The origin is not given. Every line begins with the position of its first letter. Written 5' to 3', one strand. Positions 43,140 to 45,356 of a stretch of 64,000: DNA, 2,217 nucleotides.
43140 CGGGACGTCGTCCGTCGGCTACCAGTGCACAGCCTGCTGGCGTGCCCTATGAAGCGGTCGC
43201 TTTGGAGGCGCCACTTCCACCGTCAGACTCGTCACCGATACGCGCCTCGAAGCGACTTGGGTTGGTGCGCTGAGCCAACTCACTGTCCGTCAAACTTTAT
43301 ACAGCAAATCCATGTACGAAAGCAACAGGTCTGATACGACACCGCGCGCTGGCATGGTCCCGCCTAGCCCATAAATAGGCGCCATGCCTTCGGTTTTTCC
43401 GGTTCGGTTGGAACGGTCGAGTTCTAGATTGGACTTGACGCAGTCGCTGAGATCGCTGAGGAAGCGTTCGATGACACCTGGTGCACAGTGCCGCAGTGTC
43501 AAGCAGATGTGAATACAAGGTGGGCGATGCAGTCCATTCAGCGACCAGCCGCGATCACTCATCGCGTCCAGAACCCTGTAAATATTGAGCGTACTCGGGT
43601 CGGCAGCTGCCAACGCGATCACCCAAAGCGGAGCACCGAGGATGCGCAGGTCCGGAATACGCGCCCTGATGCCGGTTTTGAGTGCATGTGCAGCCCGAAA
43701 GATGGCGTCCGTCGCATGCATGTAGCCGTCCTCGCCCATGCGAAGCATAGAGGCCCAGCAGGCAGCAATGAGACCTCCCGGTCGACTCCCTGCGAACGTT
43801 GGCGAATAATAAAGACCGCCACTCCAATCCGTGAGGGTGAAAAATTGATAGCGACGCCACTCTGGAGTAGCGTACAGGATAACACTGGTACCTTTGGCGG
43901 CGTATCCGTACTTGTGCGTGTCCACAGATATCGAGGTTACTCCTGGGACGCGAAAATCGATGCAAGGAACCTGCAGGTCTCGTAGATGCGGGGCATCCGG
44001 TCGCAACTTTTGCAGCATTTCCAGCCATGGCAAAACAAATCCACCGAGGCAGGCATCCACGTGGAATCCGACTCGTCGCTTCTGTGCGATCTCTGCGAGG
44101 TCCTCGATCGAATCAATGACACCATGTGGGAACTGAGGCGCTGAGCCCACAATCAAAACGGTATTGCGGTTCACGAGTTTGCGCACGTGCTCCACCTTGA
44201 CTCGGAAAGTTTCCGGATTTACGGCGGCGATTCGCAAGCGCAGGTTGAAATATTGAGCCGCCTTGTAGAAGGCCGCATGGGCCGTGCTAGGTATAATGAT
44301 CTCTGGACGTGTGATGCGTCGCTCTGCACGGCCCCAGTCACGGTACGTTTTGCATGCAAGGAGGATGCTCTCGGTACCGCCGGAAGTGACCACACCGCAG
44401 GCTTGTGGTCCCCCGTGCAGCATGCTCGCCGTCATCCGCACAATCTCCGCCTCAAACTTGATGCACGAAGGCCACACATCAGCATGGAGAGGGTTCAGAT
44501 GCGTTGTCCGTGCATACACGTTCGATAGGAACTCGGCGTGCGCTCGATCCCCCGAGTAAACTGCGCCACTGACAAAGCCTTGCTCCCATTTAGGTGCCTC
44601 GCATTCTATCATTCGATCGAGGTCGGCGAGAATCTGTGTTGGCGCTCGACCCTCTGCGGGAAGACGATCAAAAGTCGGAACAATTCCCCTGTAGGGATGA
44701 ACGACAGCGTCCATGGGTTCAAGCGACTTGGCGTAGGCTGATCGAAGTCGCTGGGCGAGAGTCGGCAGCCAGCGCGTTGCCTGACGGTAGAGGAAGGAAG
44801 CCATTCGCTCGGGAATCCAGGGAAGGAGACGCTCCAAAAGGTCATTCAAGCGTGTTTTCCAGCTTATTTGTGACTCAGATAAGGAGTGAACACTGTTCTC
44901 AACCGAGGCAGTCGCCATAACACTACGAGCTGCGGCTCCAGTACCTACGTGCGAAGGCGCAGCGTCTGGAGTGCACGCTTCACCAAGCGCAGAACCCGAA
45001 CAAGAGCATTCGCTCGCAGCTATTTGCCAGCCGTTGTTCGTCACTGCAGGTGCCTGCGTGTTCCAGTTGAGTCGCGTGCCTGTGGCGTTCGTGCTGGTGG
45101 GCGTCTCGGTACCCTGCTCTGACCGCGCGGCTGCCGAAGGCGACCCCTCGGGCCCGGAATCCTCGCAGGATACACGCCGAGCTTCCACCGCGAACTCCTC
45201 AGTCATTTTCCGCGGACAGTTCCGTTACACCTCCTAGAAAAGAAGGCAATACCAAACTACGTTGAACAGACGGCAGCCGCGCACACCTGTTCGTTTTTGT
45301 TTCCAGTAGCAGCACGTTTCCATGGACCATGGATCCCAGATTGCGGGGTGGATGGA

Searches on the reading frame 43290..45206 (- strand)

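Call 38: search_protein_families(library=pfam, proteins=[window:43290-45206:-], max_evalue=0.00001)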
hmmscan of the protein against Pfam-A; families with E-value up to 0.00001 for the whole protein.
window:43290-45206:- (638 aa): 2 families
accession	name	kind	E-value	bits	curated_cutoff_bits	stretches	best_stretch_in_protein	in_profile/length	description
PF00282.25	Pyridoxal_deC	-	6.3e-13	48.6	27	1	185-515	15-355/375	Pyridoxal-dependent decarboxylase conserved domain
PF00266.25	Aminotran_5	-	9.5e-08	31.8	21.5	1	268-386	61-177/371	Aminotransferase class-V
